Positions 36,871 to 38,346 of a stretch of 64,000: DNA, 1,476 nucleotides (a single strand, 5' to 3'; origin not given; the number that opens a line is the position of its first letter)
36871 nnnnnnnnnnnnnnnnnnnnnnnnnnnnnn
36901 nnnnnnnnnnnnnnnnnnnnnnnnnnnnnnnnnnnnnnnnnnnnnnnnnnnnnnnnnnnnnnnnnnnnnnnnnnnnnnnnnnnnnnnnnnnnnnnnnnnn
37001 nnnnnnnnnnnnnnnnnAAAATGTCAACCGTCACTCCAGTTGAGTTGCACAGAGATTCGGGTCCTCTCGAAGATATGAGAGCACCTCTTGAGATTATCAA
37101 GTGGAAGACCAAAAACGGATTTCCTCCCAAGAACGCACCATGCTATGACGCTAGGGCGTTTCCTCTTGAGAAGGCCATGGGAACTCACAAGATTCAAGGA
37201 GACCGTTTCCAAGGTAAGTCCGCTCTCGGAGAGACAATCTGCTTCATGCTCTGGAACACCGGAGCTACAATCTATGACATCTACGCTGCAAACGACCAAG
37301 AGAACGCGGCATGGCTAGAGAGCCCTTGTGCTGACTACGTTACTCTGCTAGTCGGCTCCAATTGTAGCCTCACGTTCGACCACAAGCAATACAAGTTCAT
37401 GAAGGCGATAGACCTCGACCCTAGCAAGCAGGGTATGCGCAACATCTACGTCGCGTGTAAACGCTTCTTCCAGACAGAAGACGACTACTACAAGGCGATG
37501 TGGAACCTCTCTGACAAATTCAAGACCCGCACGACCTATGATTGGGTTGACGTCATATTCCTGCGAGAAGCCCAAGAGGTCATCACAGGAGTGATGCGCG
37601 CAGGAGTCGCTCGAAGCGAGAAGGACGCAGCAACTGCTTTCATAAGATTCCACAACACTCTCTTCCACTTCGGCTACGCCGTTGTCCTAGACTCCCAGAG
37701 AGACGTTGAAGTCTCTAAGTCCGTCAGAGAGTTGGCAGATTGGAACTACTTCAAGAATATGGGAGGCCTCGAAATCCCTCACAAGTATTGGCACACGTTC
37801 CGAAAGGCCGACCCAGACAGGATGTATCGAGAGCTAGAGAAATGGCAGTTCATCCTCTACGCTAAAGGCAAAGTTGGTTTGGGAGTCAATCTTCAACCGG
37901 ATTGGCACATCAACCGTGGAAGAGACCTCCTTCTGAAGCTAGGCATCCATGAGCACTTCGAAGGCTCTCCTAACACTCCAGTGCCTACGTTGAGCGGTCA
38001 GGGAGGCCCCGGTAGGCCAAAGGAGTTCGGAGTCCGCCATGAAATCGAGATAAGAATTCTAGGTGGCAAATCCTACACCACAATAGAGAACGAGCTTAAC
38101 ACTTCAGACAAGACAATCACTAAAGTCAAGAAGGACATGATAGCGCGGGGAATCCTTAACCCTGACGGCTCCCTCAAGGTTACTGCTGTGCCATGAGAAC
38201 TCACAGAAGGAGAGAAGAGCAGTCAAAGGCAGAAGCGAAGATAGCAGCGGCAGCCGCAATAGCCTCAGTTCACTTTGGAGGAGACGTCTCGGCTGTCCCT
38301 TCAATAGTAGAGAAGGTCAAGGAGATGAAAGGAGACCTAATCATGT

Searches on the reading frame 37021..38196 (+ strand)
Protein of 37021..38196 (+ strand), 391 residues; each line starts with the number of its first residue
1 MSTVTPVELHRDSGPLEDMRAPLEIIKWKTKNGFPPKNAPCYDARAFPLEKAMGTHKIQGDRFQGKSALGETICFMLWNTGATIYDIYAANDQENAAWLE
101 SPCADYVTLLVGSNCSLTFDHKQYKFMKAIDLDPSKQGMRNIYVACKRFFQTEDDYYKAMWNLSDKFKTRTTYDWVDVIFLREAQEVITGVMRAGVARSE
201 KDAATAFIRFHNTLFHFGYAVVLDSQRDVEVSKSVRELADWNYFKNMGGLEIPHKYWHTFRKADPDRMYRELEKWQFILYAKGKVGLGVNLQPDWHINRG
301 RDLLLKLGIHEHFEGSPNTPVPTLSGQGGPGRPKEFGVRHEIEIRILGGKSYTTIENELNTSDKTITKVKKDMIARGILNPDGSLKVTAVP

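Call 11: search_protein_families(library=phrogs, proteins=[window:37021-38196:+], max_evalue=0.01)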
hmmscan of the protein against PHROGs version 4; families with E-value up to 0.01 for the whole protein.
window:37021-38196:+ (391 aa): 0 families

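Call 15: search_protein_families(library=pfam, proteins=[window:37021-38196:+], max_evalue=0.01)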
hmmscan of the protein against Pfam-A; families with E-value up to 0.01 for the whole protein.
window:37021-38196:+ (391 aa): 0 families

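Call 31: list_cluster_members(proteins=[P0001, window:37021-38196:+, window:35239-36513:+, window:17889-20612:+, window:58697-59749:+, window:31506-32519:+, window:49193-49774:+, window:62610-63371:+])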
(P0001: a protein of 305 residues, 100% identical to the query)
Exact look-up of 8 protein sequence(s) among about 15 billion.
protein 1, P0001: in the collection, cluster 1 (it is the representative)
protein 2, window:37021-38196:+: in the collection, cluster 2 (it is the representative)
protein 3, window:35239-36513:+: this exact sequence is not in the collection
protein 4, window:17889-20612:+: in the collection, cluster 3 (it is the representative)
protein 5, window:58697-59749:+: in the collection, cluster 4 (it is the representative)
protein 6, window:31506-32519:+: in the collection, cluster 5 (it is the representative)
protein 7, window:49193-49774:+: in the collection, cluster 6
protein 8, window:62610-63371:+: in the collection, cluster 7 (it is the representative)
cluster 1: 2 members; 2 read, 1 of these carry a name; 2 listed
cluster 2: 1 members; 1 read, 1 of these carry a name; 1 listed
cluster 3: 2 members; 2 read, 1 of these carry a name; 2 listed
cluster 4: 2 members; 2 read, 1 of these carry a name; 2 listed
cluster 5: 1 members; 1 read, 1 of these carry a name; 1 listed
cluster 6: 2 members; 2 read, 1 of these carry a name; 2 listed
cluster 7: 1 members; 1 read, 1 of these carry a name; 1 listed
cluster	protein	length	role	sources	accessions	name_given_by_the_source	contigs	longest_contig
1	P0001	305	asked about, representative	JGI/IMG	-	hypothetical protein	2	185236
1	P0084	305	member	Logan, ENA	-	-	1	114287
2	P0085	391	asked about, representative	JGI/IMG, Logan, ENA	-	hypothetical protein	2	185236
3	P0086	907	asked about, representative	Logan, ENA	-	-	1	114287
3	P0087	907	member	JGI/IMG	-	hypothetical protein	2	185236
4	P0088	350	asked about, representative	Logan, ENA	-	-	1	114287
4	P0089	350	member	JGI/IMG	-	UDP-glucose 4-epimerase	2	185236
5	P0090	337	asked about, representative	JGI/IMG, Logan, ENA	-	regulator of protease activity HflC (stomatin/prohibitin superfamily)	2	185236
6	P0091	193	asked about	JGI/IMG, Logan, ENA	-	hypothetical protein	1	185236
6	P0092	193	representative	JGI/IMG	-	-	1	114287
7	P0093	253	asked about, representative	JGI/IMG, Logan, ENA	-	diketogulonate reductase-like aldo/keto reductase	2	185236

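Call 45: search_dna_similar(collection=phages, mode=protein, query=window:37021-38196:+, max_evalue=1)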
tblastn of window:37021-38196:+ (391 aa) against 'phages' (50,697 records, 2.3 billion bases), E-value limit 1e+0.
Records with a match: 1; places in all: 1; records where one place covers at least 80% of the query: 0.
Best place of each record, by identity: <60% 1.
By first word of the organism name: Klebsiella 1.
By host as written in the record: Klebsiella quasipneumoniae strain S05 1.
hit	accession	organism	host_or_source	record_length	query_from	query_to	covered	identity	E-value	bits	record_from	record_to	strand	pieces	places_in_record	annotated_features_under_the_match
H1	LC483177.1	Klebsiella phage 05F01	Klebsiella quasipneumoniae strain S05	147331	222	332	28%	24.3%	7e-1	38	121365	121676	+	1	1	putative ribonucleotide reductase of class Ia (aerobic) beta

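Call 46: find_related_loci(query=window:37021-38196:+, collection=viral_contigs, flank=10000)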
Query window:37021-38196:+ (391 aa) in viral_contigs; peptide patterns used: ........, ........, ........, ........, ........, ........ (x = any residue, [..] = any of these).
4 stretches matched a pattern, but none encodes a relative of the query by tblastn (E <= 1e-3).

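Call 80: find_homologous_proteins(query=window:37021-38196:+, max_evalue=0.001)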
Query window:37021-38196:+ (391 aa): 12 proteins with E <= 0.001 among 1706 candidates.
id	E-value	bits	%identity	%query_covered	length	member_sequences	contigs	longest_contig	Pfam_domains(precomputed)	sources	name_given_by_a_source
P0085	3.2e-273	924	100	100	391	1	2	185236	-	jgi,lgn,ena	jgi:hypothetical protein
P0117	3.0e-168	578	69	94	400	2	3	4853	-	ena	-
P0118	1.3e-164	566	70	81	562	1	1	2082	-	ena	-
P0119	1.6e-159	549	63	95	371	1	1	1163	-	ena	-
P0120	1.9e-159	549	63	94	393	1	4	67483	-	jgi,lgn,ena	jgi:hypothetical protein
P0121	7.8e-153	527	64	91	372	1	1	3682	-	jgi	jgi:hypothetical protein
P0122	5.7e-144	498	64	78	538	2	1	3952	-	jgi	-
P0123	4.0e-143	495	62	87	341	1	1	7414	-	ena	-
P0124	5.2e-138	478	57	91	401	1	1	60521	-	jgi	jgi:hypothetical protein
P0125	1.8e-63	233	43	73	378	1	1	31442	-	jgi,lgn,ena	jgi:hypothetical protein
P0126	2.2e-51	193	37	70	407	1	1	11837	-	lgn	-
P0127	2.2e-50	190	39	75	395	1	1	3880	-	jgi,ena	jgi:hypothetical protein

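Call 84: find_encoding_contigs(protein=P0120, flank=10000, max_places=2)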
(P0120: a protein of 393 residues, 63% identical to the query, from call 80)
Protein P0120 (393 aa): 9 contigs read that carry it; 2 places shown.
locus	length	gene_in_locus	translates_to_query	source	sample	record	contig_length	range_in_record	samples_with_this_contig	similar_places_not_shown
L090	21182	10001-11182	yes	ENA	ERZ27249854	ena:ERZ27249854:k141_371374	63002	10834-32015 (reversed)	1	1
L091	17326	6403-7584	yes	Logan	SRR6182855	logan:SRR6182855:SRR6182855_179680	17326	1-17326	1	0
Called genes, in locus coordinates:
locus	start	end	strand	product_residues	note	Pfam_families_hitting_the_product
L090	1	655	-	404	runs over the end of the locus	PF00206:Lyase_1, PF08328:ASL_C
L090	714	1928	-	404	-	PF00709:Adenylsucc_synt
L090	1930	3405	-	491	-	PF00478:IMPDH, PF00571:CBS, PF01070:FMN_dh, PF03060:NMO, PF00977:His_biosynth (faint)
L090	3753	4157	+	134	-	-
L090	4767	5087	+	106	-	PF24292:DUF7479 (faint), PF13248:Zn_ribbon_3 (faint)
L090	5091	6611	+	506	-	-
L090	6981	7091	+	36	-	-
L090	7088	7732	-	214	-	-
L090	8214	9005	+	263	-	-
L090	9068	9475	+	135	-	-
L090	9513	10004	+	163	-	-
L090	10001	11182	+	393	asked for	-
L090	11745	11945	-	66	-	-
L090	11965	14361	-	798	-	-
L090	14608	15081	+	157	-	-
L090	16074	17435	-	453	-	PF01555:N6_N4_Mtase, PF04471:Mrr_cat (faint)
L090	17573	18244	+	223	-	-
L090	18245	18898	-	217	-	-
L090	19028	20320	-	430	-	-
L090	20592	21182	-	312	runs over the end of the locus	PF08271:Zn_Ribbon_TF, PF00382:TFIIB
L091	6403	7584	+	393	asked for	-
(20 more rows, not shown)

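Call 85: list_cluster_members(proteins=[L090:714-1928:-, L090:1930-3405:-, P0120, P0125, P0126, P0002, P0095])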
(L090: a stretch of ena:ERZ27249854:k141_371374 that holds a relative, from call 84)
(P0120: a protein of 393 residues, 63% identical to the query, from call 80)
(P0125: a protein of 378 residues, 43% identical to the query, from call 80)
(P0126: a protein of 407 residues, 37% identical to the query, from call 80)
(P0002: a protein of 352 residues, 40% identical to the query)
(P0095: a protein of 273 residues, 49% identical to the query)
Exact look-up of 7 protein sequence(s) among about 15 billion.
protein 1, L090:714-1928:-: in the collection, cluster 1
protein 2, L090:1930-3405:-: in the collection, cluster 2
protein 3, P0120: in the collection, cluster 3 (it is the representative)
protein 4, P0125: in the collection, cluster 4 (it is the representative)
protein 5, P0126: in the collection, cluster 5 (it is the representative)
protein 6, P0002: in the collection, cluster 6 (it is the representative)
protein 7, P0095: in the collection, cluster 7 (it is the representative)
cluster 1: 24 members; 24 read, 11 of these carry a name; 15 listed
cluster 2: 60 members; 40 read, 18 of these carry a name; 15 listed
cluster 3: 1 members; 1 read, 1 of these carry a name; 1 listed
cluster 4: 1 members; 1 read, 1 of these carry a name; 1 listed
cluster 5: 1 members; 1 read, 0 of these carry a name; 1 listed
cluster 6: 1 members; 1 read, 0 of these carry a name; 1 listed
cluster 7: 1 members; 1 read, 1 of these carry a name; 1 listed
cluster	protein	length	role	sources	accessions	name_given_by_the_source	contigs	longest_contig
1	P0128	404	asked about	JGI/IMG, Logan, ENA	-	adenylosuccinate synthase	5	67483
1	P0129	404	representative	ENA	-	-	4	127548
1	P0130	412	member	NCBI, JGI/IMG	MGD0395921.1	MAG: adenylosuccinate synthase [Nitrososphaerales archaeon] | adenylosuccinate synthase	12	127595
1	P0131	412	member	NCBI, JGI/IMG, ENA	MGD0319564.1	MAG: adenylosuccinate synthase [Nitrososphaerales archaeon] | adenylosuccinate synthase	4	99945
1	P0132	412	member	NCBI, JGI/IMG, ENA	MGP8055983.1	MAG: adenylosuccinate synthase [Nitrososphaerales archaeon] | adenylosuccinate synthase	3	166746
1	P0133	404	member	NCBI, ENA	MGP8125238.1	MAG: adenylosuccinate synthase [Nitrososphaerales archaeon]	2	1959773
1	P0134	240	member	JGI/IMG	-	adenylosuccinate synthase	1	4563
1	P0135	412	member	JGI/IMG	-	adenylosuccinate synthase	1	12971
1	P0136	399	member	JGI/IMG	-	adenylosuccinate synthase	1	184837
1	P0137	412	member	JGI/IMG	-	adenylosuccinate synthase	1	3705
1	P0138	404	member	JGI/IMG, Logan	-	adenylosuccinate synthase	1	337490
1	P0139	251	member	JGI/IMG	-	adenylosuccinate synthase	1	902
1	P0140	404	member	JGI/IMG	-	-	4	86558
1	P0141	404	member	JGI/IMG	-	-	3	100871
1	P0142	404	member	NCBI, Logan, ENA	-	-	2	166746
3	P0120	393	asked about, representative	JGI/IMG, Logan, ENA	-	hypothetical protein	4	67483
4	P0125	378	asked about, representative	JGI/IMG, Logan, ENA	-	hypothetical protein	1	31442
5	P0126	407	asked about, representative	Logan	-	-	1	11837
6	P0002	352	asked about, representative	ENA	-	-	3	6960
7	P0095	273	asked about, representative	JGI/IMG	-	hypothetical protein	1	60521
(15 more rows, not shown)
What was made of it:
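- L090 is flanked by PurA and IMPDH that cluster at 90% identity or more with Nitrososphaerales MAG proteins (call 85).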

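Call 88: predict_structure(alignment_id=A4)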
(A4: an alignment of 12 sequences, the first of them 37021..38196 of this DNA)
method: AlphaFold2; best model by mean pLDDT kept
length: 391 residues; sequences in the alignment: 12
mean_pLDDT: 63.2   pTM: 0.58
mean pLDDT of the five models: 63.2, 61.5, 58.6, 56.5, 52.4
residues with pLDDT >= 90: 35; 70-90: 132; 50-70: 93; < 50: 131
segments of 3 or more residues with pLDDT < 50: 1-40, 47-66, 224-263, 280-286, 290-298, 325-333, 389-391
pLDDT, mean of each block of 10 residues (from residue 1): 31 35 42 42 52 38 49 73 80 79 87 93 92 85 91 84 76 66 64 69 65 58 44 36 39 36 50 52 47 47 82 87 49 57 83 82 81 81 65 33
secondary structure, 60 per line:
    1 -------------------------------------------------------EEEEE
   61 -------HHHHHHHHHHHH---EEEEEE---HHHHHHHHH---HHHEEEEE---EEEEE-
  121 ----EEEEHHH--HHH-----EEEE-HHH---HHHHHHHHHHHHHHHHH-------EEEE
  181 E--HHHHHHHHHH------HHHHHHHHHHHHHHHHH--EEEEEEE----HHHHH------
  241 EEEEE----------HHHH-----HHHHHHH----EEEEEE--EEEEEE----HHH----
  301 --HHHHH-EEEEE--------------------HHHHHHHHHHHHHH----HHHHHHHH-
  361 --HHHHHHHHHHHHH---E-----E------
elements in order: E56-60 H68-79 E83-88 H92-100 E107-111 E115-119 E125-128 E142-145 H153-169 E177-181 H184-193 H200-216 E219-225 H230-234 E241-245 H256-259 H265-271 E276-281 E284-289 H303-307 E309-313 H334-347 H352-359 H363-375

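Call 108: search_protein_families(library=padloc, proteins=[window:37021-38196:+], max_evalue=0.01)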
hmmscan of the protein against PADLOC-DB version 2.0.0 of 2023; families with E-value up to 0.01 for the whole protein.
window:37021-38196:+ (391 aa): 0 families
